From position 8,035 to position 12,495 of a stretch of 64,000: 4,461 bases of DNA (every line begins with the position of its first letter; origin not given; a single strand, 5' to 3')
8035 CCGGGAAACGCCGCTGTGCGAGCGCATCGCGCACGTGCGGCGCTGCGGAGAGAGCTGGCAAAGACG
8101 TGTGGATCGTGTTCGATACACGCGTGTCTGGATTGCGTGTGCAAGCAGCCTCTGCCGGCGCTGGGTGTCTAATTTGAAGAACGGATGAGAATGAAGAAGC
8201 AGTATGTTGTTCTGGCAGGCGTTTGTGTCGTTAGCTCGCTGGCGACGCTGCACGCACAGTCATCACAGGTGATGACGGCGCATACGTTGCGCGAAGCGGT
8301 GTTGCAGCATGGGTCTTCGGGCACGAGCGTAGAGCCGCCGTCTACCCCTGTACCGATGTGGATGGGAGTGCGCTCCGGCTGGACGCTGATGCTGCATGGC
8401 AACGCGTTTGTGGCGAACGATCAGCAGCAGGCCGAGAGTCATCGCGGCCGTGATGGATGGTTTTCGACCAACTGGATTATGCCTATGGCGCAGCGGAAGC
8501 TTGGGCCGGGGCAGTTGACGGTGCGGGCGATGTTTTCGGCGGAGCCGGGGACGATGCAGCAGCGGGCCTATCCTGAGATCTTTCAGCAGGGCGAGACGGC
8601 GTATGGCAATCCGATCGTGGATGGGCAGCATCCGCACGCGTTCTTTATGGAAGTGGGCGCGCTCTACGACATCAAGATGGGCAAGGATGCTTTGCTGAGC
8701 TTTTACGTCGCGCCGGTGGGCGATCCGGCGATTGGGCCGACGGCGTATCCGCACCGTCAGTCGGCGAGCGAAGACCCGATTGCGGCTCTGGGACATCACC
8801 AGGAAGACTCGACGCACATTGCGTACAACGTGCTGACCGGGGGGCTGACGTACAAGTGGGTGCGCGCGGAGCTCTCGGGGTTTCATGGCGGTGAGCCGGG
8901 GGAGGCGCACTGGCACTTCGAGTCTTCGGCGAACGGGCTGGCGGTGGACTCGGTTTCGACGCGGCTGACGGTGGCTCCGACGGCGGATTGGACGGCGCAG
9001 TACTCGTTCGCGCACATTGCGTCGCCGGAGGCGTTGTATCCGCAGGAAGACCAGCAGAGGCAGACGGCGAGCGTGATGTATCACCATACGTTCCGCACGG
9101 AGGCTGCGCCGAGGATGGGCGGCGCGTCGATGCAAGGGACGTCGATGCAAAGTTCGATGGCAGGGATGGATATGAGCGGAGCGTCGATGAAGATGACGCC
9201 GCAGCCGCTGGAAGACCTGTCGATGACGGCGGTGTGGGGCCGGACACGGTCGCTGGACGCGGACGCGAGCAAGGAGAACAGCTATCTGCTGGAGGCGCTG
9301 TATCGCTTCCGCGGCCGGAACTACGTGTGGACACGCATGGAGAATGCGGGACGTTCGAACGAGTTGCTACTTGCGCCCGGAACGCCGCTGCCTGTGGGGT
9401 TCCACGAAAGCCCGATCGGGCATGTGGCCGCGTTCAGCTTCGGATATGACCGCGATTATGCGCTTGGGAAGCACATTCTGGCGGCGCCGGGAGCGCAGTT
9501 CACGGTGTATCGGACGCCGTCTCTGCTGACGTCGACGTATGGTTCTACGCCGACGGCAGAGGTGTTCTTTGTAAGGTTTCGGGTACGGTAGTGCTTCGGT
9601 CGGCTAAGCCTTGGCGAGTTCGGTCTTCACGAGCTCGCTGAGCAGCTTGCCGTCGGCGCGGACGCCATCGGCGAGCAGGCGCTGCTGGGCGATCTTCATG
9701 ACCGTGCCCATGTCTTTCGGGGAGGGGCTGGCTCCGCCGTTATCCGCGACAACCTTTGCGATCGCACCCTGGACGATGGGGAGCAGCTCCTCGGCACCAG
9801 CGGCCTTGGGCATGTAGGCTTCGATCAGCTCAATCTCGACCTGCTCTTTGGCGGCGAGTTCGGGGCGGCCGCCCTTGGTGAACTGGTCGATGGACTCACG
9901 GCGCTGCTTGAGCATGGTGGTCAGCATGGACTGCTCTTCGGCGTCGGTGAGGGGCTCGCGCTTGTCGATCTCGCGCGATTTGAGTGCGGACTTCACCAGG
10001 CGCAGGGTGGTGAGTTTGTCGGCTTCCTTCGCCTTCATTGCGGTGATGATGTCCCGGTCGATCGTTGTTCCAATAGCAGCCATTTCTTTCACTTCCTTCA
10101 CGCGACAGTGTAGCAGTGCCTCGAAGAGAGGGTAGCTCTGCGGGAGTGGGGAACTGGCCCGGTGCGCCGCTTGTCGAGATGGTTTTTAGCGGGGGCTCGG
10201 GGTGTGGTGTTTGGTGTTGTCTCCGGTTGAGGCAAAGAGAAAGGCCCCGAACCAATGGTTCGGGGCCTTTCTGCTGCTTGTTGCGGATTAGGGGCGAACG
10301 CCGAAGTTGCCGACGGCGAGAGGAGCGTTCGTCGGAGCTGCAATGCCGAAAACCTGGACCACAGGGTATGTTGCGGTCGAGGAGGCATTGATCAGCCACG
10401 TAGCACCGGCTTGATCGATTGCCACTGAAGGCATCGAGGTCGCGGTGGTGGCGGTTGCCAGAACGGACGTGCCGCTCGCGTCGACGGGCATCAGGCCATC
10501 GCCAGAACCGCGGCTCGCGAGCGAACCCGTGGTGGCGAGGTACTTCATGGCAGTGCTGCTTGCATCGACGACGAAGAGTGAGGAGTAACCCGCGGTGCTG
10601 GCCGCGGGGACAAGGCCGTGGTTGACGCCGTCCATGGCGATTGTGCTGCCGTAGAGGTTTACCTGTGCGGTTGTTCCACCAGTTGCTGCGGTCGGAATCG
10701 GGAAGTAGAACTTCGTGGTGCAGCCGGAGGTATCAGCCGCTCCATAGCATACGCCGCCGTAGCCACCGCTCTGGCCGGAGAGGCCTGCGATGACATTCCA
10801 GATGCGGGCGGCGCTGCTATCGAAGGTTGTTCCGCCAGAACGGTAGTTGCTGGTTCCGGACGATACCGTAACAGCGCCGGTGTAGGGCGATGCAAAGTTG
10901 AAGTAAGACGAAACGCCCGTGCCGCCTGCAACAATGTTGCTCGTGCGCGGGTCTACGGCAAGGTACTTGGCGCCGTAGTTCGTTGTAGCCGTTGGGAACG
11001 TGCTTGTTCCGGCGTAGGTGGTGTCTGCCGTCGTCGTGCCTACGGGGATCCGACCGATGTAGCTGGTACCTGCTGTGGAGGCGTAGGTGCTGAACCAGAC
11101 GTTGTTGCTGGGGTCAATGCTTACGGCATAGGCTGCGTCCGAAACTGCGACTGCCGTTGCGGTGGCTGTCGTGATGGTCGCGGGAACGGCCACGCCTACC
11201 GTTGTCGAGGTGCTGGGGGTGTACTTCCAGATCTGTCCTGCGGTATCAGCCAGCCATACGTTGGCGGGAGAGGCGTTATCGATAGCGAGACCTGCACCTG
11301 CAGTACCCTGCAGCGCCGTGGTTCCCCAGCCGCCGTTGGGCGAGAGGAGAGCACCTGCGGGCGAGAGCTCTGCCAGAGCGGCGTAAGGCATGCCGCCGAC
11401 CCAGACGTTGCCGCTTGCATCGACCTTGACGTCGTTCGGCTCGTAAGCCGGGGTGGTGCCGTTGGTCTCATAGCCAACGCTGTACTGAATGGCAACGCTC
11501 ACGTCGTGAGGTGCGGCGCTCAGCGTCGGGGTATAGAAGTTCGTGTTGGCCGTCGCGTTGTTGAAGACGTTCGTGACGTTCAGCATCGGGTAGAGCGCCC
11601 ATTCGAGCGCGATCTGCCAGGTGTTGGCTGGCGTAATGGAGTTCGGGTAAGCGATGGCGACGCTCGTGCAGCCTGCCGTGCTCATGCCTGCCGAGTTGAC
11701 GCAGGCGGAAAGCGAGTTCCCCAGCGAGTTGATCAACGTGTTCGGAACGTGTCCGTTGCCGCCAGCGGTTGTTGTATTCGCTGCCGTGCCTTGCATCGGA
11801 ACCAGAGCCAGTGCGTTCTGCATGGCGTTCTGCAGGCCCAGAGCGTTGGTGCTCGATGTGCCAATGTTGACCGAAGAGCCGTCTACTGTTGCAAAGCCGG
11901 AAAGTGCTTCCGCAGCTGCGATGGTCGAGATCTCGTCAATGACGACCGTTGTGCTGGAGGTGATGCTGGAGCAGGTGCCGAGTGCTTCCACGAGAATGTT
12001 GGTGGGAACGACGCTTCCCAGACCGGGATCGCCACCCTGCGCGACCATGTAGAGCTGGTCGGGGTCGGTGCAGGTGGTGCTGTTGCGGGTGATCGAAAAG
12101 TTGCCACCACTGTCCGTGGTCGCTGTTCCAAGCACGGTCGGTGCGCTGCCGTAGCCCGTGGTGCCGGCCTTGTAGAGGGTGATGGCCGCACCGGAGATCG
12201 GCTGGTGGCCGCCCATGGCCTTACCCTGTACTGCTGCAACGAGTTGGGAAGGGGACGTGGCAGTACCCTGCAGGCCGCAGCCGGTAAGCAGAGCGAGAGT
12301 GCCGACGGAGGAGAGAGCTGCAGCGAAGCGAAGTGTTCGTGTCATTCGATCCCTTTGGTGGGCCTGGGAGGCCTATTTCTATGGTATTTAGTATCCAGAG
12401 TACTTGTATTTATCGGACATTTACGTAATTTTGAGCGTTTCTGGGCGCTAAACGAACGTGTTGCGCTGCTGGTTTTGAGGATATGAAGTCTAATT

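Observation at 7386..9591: System-level hypothesis: a four-part metal/thiol-stress module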

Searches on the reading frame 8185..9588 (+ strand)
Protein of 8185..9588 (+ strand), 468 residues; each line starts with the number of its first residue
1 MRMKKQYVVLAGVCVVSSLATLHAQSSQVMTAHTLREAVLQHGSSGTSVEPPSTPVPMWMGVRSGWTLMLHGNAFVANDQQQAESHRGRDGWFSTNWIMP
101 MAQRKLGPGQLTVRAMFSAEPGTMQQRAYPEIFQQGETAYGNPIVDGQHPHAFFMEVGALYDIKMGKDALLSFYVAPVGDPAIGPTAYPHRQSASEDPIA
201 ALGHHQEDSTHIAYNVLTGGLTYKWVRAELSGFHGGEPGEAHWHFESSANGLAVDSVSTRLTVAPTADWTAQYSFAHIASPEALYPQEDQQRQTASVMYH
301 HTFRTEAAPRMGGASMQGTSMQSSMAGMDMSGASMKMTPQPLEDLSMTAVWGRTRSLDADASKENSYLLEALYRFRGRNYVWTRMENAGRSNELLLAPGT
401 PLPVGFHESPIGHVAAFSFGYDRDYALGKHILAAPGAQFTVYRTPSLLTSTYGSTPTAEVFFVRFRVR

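Call 6: search_protein_families(library=pfam, proteins=[window:8185-9588:+], max_evalue=0.1)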
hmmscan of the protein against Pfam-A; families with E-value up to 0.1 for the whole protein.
window:8185-9588:+ (468 aa): 0 families

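Call 7: search_protein_families(library=ncbifam, proteins=[window:8185-9588:+], max_evalue=0.1)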
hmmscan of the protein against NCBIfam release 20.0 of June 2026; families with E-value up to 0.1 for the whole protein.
window:8185-9588:+ (468 aa): 0 families

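Call 8: find_homologous_proteins(query=window:8185-9588:+)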
Query window:8185-9588:+ (468 aa): 6236 proteins with E <= 0.001 among 8000 candidates; the best 120 are listed.
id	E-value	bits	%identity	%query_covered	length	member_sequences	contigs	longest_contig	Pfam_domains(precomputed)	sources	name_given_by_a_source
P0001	0.0e+0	1068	100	100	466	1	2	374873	-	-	-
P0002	1.9e-239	813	75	94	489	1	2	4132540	-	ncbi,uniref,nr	ncbi:hypothetical protein ACFQBQ_12775 [Granulicella cerasi]|uniref:Uncharacterized protein n=1 Tax=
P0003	2.2e-220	750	74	94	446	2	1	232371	-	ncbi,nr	ncbi:MAG: hypothetical protein PW735_01360 [Acidobacteriaceae bacterium]|nr:hypothetical protein [Ac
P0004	3.6e-212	723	68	100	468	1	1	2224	-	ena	-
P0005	6.4e-212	722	72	94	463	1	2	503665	-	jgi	jgi:hypothetical protein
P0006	1.7e-211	721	71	95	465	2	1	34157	-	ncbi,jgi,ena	jgi:hypothetical protein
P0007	7.4e-211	719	69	97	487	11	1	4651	-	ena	-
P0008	1.9e-210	718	69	99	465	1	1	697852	-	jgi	jgi:hypothetical protein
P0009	5.9e-210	716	69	98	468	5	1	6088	-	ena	-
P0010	7.4e-210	716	70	100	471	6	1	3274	-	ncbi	-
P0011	8.9e-210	715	71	94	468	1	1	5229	-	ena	-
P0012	1.2e-209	715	70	98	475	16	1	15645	-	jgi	jgi:hypothetical protein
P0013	1.4e-209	715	72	95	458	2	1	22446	-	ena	-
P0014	1.5e-209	715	72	94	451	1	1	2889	-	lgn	-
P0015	1.5e-209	715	73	94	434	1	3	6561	-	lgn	-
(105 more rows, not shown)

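Call 12: find_related_loci(query=A1, collection=genome_contigs, flank=6000)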
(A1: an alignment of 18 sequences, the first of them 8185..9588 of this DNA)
Query A1 (468 aa) in genome_contigs; peptide patterns used: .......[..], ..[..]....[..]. (x = any residue, [..] = any of these).
600 stretches matched a pattern (row limit reached: there are more); 459 encode a relative of the query (tblastn E <= 1e-3); the best 80 are kept; 80 distinct loci.
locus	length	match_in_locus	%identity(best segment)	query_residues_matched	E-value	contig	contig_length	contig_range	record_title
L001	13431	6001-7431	71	2-468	0e+0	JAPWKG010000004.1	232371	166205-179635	MAG: Acidobacteriaceae bacterium isolate Chal_Metagen_Bin12 2149, whole genome shotgun sequence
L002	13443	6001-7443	69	2-468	0e+0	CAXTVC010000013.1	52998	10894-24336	MAG TPA_asm: uncultured Acidobacteriaceae bacterium isolate private_T1888_metawrap_bin.19 genome assembly, contig: priva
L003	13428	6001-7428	68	2-468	0e+0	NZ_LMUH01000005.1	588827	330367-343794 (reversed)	Granulicella sp. S156 NODE_5_length_588759_cov_9.982415, whole genome shotgun sequence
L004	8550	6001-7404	68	8-468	0e+0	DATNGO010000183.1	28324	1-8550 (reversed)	MAG TPA_asm: Acidobacteriaceae bacterium isolate SMAG_U11323 k141_787662, whole genome shotgun sequence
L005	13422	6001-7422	67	8-468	0e+0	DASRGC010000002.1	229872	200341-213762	MAG TPA_asm: Acidobacteriaceae bacterium isolate SMAG_U10048 k141_989961, whole genome shotgun sequence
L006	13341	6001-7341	70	24-468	0e+0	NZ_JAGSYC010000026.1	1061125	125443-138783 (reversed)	Granulicella paludicola strain DSM 22464 NODE_1_length_1061125_cov_98.668075, whole genome shotgun sequence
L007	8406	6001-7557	63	1-468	0e+0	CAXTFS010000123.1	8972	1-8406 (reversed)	MAG TPA_asm: uncultured Acidobacteriaceae bacterium isolate private_T1904_metawrap_bin.7 genome assembly, contig: privat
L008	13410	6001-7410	68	1-468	0e+0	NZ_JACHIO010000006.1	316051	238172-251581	Granulicella mallensis strain X5P3 Ga0401176_06, whole genome shotgun sequence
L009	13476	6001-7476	66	4-468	0e+0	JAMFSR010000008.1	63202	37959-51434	MAG: Granulicella sapmiensis isolate NGEE_A_bin21 k127_329696, whole genome shotgun sequence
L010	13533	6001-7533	64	2-468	0e+0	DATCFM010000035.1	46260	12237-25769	MAG TPA_asm: Acidobacteriaceae bacterium isolate SMAG_U7780 k141_98023, whole genome shotgun sequence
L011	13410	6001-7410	68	24-468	0e+0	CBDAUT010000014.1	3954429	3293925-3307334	MAG: Granulicella sp. isolate 4a7dd01d-5dba-46e8-8f43-38a742a34665 genome assembly, contig: chromosome_2, whole genome s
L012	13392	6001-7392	67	24-468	0e+0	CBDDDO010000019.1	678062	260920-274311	MAG: Granulicella sp. isolate b5ac6521-ea55-43ef-b9b9-69075def676b genome assembly, contig: ctg132357, whole genome shot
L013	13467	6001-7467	65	2-468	0e+0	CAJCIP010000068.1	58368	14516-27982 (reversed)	Verrucomicrobia bacterium Tous-C9LFEB isolate BOG_genome_mining.57 genome assembly, contig: k141_5169392, whole genome s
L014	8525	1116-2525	66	12-468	0e+0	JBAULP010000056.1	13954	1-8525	MAG: Acidobacteriaceae bacterium isolate MFD05469_ilm_asm_bin27 k127_91242, whole genome shotgun sequence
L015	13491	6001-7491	62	2-468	0e+0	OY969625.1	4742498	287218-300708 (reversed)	MAG: uncultured Acidobacteriaceae bacterium isolate MFD09495.bin.1.66 genome assembly, chromosome: 1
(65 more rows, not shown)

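Call 40: search_protein_representatives(protein=window:8191-9588:+)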
Query: 466 residues. Proteins with E-value up to 0.001 (for the whole library): 2363; up to 1e-10: 1448; up to 1e-30: 459. The best 150 are listed.
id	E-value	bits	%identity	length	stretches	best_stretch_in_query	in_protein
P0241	1.6e-147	508.5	63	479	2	82-460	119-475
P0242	1.7e-134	465.5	57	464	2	27-302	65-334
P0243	2.7e-134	464.9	71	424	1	21-327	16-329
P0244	1.3e-116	406.6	72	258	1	12-263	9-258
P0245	1.2e-115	403.4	63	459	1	58-393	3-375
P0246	2.3e-114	399.2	67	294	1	153-465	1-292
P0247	4.0e-107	375.3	67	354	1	24-278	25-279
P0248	1.1e-102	360.6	57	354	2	25-245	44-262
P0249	2.9e-98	346.1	63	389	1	33-297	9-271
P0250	7.7e-95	334.8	44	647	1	42-465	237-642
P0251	2.8e-92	326.3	56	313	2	114-302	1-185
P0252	9.6e-90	318.0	62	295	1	32-269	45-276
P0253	2.2e-86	306.9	56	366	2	67-300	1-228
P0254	1.8e-85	303.9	50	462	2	38-298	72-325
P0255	2.1e-85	303.7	46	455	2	34-303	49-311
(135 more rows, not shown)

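Call 52: search_solved_structures(query=A3, max_evalue=1)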
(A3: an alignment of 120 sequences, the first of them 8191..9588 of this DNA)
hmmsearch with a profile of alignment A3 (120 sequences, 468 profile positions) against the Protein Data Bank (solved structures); distinct sequences matched with E-value up to 1: 1.
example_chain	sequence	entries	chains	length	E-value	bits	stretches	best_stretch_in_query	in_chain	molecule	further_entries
3aix_B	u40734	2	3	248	0.54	12.1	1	329-414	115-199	DNA polymerase sliding clamp B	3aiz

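Call 65: predict_structure(alignment_id=A3)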
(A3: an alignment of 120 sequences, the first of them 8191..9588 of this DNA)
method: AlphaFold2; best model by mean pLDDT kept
length: 466 residues; sequences in the alignment: 120
mean_pLDDT: 73.3   pTM: 0.78
mean pLDDT of the five models: 73.3, 73.1, 71.2, 70.6, 69.4
residues with pLDDT >= 90: 101; 70-90: 190; 50-70: 103; < 50: 72
segments of 3 or more residues with pLDDT < 50: 19-22, 122-125, 133-148, 181-208, 239-242, 244-248
pLDDT, mean of each block of 10 residues (from residue 1): 53 52 61 84 62 80 86 69 63 78 94 73 50 48 46 84 95 79 43 43 45 87 92 60 49 86 93 79 72 89 81 51 50 75 89 75 83 92 83 72 80 89 90 90 86 85 82
secondary structure, 60 per line:
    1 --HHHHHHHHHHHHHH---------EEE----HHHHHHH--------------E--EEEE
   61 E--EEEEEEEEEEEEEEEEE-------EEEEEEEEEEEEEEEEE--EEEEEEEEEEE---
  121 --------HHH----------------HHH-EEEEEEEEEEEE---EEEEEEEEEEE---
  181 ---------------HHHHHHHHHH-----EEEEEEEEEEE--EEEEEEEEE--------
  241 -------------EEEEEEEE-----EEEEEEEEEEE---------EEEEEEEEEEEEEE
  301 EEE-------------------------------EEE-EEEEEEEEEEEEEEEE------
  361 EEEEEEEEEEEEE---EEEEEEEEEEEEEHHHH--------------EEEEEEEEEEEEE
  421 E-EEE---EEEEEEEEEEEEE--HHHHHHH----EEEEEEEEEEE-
elements in order: H3-16 E26-28 H33-39 E57-61 E64-80 E88-104 E107-117 E152-163 E167-177 H196-205 E211-221 E224-232 E254-261 E267-277 E287-303 E335-337 E339-354 E361-373 E377-389 H390-393 E408-421 E423-425 E429-441 H444-450 E455-465

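Call 67: fold_search(model_id=the predicted structure, library=pdb)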
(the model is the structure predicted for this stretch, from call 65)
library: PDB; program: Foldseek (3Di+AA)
matches with E <= 10: 1020; with E <= 0.001: 218
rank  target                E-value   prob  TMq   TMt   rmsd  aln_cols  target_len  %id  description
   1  5nxn_A                2.1e-09  1.00  0.49  0.64   7.2       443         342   11  Structure of a L5-deletion mutant of Providencia stuartii Omp-Pst1 (released 2018-02-21)
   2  2fgq                  2.7e-09  1.00  0.45  0.61   8.0       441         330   10  High resolution X-ray structure of Omp32 in complex with malate (released 2006-01-31)
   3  2xe5_A                4.3e-09  1.00  0.47  0.61   7.0       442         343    9  Molecular insights into clinically isolated OmpC mutants and their role in multi-drug resistance (OmpC26) (released 2010-05-26)
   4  4kr8_A                7.7e-09  1.00  0.48  0.63   6.7       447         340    8  Salmonella typhi OmpF complex with Daunomycin (released 2014-05-28)
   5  4d64_A                7.7e-09  1.00  0.47  0.60   7.3       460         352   11  Structure of porin Omp-Pst1 from P. stuartii; the crystallographic symmetry generates a dimer of trimers. (released 2016-03-09)
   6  8wv0_A                8.1e-09  1.00  0.41  0.55   8.7       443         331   12  Outer membrane porin of Burkholderia pseudomallei (BpsOmp38) (released 2024-10-30)
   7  5nup_A                8.6e-09  1.00  0.46  0.59   7.8       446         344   10  Structural basis for maintenance of bacterial outer membrane lipid asymmetry (released 2017-10-25)
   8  8wv0_B                8.6e-09  1.00  0.42  0.56   8.3       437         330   12  Outer membrane porin of Burkholderia pseudomallei (BpsOmp38) (released 2024-10-30)
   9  9j9o_A                1.1e-08  1.00  0.48  0.64   6.9       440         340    8  artificial dinuclear Zn-bound metalloprotein 1 (D1:2Zn) (released 2025-07-02)
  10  5o79_C                1.2e-08  1.00  0.49  0.64   7.1       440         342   12  Klebsiella pneumoniae OmpK36 (released 2018-06-20)
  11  6rck_B                1.3e-08  1.00  0.48  0.62   7.1       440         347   10  Crystal structure of the OmpK36 GD insertion chimera from Klebsiella pneumonia (released 2019-09-11)
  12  1e54_A                1.3e-08  1.00  0.44  0.59   8.4       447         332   11  Anion-selective porin from Comamonas acidovorans (released 2001-07-12)
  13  8pyz_E                1.4e-08  1.00  0.47  0.61   7.1       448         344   10  Structure of Ompk36GD from Klebsiella pneumonia, solved at wavelength 4.13 A (released 2023-10-25)
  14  4kr4_A                1.4e-08  1.00  0.48  0.62   7.5       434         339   10  Salmonella typhi OmpF complex with Ampicillin (released 2014-05-28)
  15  1opf_A                1.5e-08  1.00  0.50  0.66   6.2       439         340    9  THE STRUCTURE OF OMPF PORIN IN A TETRAGONAL CRYSTAL FORM (released 1995-02-07)
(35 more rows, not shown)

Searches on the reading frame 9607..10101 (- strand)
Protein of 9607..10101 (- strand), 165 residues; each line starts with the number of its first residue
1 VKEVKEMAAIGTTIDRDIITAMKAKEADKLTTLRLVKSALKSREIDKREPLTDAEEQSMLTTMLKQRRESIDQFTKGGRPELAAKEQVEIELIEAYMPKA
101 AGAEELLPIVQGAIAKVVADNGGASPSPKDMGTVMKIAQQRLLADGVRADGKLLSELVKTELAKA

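Call 6: search_protein_families(library=pfam, proteins=[window:9607-10101:-], max_evalue=0.1)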
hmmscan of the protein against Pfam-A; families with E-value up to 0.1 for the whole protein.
window:9607-10101:- (165 aa): 1 family
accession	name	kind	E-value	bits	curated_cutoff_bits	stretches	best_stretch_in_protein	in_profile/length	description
PF09424.15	YqeY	-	5.5e-41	140.4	27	1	13-162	3-143/143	Yqey-like protein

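Call 7: search_protein_families(library=ncbifam, proteins=[window:9607-10101:-], max_evalue=0.1)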
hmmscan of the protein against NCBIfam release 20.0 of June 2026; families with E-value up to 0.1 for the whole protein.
window:9607-10101:- (165 aa): 0 families

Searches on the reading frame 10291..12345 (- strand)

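Call 72: search_protein_families(library=pfam, proteins=[window:10291-12345:-], max_evalue=0.001)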
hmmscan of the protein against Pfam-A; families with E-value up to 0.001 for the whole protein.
window:10291-12345:- (685 aa): 1 family
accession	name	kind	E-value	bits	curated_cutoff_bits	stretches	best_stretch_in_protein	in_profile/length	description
PF08450.18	SGL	-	4.7e-05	23.5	26.3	0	295-338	80-122/246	SMP-30/Gluconolactonase/LRE-like region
